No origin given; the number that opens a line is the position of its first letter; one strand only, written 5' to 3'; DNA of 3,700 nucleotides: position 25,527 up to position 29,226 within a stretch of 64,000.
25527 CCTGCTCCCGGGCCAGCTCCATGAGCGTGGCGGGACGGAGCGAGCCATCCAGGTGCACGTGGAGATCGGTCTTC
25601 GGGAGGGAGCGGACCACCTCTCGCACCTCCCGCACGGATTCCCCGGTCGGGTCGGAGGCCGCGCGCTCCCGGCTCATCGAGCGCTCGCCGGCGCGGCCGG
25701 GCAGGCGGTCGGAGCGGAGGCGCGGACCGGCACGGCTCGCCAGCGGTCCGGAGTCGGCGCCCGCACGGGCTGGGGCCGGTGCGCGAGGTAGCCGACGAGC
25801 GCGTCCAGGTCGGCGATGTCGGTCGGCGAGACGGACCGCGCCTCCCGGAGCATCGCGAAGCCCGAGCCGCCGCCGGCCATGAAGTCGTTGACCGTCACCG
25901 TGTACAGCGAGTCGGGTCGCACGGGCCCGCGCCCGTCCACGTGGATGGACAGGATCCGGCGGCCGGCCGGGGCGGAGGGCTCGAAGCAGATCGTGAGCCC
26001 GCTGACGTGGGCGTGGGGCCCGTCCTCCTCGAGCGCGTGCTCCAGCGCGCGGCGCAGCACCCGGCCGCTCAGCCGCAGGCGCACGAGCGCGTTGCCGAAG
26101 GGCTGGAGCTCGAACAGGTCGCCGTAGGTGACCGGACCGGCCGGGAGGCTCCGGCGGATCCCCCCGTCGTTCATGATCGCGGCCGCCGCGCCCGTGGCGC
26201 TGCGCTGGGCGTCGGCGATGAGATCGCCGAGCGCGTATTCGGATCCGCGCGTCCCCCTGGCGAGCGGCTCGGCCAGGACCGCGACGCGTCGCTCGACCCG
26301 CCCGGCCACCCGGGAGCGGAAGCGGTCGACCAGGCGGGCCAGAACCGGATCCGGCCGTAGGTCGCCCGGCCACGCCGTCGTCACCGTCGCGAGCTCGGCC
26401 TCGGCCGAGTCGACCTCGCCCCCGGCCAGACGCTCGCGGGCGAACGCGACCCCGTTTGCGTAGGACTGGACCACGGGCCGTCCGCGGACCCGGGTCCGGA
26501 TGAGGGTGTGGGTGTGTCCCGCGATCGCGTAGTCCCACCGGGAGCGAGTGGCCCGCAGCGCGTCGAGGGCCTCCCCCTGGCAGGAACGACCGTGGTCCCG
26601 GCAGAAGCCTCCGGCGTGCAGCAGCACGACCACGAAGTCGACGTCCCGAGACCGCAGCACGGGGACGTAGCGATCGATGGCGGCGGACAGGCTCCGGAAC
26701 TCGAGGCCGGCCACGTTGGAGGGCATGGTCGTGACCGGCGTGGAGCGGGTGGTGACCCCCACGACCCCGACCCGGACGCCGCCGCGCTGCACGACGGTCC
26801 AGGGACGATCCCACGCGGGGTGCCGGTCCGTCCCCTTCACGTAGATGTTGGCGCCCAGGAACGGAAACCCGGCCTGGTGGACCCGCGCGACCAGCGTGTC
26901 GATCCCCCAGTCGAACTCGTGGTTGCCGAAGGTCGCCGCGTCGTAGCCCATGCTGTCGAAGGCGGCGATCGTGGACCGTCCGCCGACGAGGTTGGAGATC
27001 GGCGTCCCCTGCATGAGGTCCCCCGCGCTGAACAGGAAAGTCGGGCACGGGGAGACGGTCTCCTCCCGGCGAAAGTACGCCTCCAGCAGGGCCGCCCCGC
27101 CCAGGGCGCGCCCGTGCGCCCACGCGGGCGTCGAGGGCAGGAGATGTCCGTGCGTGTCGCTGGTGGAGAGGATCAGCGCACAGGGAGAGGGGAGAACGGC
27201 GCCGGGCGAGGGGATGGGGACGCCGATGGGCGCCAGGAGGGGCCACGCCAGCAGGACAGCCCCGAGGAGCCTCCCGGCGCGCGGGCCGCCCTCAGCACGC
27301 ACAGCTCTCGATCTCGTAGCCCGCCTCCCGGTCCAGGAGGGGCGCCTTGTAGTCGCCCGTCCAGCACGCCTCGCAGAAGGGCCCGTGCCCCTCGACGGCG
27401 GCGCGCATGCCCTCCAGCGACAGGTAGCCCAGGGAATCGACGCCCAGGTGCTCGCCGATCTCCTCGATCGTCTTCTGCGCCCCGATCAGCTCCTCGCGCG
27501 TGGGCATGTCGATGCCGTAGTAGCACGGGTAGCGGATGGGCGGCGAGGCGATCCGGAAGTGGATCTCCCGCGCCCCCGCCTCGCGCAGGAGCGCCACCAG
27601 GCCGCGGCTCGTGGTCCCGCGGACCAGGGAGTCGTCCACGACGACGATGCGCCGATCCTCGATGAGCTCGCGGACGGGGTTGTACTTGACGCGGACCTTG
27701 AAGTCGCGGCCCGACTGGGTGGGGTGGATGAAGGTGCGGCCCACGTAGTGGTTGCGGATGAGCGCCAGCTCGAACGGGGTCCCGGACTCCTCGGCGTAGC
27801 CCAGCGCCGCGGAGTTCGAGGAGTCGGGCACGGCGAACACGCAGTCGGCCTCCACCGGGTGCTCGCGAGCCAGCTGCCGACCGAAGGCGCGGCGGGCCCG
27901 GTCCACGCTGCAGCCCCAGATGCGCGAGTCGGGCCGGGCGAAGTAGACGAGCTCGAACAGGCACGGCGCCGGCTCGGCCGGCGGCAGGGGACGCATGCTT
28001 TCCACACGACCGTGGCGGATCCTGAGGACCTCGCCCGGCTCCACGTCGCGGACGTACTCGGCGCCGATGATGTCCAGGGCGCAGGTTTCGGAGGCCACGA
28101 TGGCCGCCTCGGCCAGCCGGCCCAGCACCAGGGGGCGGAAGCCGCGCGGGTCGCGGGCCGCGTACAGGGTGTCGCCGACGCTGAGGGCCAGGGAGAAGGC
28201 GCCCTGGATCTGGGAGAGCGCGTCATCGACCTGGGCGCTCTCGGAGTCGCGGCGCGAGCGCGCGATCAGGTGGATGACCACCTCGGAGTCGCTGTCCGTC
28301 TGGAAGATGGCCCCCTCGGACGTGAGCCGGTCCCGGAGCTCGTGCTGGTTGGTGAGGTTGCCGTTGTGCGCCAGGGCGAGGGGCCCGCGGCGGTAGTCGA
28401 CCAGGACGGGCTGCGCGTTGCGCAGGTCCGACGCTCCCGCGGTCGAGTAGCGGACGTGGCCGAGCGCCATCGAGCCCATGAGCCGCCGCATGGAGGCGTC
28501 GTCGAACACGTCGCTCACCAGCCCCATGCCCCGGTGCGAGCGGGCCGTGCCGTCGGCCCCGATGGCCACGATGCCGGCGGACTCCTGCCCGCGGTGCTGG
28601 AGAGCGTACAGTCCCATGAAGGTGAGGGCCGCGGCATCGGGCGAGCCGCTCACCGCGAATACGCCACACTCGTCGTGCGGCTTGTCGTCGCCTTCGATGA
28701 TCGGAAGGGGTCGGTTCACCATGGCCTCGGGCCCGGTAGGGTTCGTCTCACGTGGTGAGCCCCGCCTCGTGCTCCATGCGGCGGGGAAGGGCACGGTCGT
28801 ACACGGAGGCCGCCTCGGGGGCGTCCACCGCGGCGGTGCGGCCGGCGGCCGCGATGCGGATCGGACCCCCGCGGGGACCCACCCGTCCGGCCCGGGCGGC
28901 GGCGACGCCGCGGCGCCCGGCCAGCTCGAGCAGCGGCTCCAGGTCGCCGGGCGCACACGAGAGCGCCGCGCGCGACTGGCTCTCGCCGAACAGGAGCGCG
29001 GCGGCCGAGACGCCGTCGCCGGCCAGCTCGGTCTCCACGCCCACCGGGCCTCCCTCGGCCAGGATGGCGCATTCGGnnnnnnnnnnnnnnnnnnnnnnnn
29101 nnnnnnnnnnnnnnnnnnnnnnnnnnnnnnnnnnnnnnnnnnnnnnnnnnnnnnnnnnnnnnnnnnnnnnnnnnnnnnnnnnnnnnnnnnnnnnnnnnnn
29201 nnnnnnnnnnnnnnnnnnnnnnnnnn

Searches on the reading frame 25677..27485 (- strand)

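Call 25: search_protein_families(library=pfam, proteins=[window:25677-27485:-], max_evalue=0.0001)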
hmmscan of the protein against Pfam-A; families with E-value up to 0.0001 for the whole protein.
window:25677-27485:- (603 aa): 3 families
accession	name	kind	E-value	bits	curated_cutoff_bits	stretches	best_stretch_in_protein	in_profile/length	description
PF02872.23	5_nucleotid_C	-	7.1e-39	133.9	23.6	1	409-547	14-157/158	5'-nucleotidase, C-terminal domain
PF00149.33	Metallophos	-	5.8e-09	37.1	21.5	1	105-327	3-190/191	Calcineurin-like phosphoesterase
PF09587.15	PGA_cap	-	8.8e-06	25.8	27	1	171-331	68-236/255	Bacterial capsule synthesis protein PGA_cap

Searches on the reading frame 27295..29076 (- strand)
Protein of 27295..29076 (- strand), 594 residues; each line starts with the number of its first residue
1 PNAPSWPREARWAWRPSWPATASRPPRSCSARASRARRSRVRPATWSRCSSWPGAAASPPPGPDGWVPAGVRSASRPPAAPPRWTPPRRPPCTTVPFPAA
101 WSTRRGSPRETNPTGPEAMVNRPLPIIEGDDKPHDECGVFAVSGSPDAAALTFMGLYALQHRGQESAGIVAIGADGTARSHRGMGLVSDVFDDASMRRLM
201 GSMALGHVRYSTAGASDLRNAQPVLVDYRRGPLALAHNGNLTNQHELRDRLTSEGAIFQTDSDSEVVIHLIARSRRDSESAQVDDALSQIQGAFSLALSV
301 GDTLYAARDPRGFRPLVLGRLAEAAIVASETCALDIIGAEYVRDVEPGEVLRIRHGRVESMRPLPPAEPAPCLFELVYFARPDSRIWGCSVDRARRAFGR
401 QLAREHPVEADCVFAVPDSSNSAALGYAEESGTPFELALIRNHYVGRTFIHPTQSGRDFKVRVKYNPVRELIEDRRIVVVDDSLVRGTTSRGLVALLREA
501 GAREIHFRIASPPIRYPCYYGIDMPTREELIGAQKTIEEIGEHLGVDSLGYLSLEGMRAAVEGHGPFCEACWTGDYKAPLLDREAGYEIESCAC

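Call 25: search_protein_families(library=pfam, proteins=[window:27295-29076:-], max_evalue=0.0001)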
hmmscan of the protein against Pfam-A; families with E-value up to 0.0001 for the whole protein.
window:27295-29076:- (594 aa): 3 families
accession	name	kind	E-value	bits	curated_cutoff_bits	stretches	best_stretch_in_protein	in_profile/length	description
PF13537.11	GATase_7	-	5.8e-20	72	25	1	219-334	11-121/123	Glutamine amidotransferase domain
PF13522.11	GATase_6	-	4.9e-19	69.1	27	1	201-330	10-130/130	Glutamine amidotransferase domain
PF13230.11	GATase_4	-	1e-07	31.6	23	1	202-309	72-187/272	Glutamine amidotransferases class-II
